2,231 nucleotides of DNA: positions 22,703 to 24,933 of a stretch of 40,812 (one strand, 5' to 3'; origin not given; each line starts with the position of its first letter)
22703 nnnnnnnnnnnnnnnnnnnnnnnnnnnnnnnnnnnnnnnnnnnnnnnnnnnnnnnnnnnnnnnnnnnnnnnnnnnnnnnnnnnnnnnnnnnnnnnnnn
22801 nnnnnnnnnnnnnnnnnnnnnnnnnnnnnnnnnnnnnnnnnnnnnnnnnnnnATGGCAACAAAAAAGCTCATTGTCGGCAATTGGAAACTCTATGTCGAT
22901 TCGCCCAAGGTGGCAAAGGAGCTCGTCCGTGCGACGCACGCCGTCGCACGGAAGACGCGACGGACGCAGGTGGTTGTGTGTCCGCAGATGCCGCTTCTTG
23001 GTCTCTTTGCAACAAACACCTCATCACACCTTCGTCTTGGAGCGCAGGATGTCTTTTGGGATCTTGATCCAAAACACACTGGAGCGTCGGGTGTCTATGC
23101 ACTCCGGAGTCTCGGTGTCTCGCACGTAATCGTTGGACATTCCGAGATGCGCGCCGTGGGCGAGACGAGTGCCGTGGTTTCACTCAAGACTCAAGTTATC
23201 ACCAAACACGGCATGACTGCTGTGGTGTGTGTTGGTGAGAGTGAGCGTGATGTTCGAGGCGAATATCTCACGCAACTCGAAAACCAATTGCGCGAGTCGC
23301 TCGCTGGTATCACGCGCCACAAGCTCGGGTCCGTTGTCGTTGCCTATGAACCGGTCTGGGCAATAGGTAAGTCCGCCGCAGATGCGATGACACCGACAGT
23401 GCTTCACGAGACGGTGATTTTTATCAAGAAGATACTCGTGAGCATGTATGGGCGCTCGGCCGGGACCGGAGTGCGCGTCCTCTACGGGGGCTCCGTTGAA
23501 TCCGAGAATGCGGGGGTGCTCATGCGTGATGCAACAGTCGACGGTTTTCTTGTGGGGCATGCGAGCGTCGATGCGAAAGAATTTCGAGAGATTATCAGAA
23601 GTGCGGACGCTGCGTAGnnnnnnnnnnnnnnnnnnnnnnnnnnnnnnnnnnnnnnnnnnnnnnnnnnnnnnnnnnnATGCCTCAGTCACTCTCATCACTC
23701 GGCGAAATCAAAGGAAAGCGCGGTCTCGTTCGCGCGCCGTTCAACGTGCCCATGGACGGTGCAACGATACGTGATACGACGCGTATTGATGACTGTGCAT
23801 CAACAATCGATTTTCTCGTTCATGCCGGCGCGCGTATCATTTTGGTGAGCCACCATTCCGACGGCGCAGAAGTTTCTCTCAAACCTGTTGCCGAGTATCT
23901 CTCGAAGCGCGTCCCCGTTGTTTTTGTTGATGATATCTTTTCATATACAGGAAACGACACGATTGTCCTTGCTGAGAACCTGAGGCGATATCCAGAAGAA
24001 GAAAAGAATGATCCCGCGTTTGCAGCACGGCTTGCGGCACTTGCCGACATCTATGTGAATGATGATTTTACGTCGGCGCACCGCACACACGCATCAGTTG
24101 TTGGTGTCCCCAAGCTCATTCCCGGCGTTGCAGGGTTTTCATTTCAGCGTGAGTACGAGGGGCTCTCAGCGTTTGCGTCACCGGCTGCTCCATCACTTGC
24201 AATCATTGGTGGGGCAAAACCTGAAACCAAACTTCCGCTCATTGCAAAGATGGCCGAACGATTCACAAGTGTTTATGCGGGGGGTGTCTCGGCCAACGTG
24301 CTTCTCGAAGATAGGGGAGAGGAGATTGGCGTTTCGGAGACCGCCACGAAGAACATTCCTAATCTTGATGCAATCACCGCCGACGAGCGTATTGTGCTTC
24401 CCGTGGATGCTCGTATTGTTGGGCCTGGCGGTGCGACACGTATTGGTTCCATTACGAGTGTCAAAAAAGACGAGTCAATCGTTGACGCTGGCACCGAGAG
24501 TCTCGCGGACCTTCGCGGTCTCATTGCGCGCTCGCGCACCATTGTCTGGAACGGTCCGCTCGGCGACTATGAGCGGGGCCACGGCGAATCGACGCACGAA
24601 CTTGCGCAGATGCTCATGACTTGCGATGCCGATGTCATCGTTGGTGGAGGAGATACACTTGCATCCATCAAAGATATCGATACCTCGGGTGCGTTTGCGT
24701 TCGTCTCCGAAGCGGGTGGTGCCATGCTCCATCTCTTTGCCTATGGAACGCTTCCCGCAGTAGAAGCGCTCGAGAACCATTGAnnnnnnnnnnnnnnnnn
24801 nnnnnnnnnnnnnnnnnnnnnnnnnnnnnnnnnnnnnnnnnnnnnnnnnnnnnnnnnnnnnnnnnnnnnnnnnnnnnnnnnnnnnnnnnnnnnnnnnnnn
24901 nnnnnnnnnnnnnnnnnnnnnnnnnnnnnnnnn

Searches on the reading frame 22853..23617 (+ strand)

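Call 64: search_protein_families(library=pfam, proteins=[window:22853-23617:+], max_evalue=0.001)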
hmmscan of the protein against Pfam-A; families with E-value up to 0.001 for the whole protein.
window:22853-23617:+ (254 aa): 1 family
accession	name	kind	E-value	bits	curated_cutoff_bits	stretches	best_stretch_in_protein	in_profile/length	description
PF00121.24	TIM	-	4.6e-62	210.2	20.1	1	5-250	1-244/245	Triosephosphate isomerase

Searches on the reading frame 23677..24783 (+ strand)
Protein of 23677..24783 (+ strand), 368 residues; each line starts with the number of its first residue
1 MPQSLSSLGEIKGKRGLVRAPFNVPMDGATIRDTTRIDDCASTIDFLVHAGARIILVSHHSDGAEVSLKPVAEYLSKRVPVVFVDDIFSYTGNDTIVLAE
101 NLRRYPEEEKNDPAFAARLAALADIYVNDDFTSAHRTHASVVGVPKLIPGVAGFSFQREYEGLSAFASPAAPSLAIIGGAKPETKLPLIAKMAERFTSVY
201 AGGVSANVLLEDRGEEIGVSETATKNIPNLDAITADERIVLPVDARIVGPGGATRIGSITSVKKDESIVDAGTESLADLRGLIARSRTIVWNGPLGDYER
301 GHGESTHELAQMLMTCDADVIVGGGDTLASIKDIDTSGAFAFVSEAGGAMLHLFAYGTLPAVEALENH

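Call 64: search_protein_families(library=pfam, proteins=[window:23677-24783:+], max_evalue=0.001)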
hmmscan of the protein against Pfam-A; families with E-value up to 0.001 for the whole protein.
window:23677-24783:+ (368 aa): 1 family
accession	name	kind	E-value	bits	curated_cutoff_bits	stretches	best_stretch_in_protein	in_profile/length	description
PF00162.24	PGK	-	3.7e-84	283.4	27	1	10-354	5-376/379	Phosphoglycerate kinase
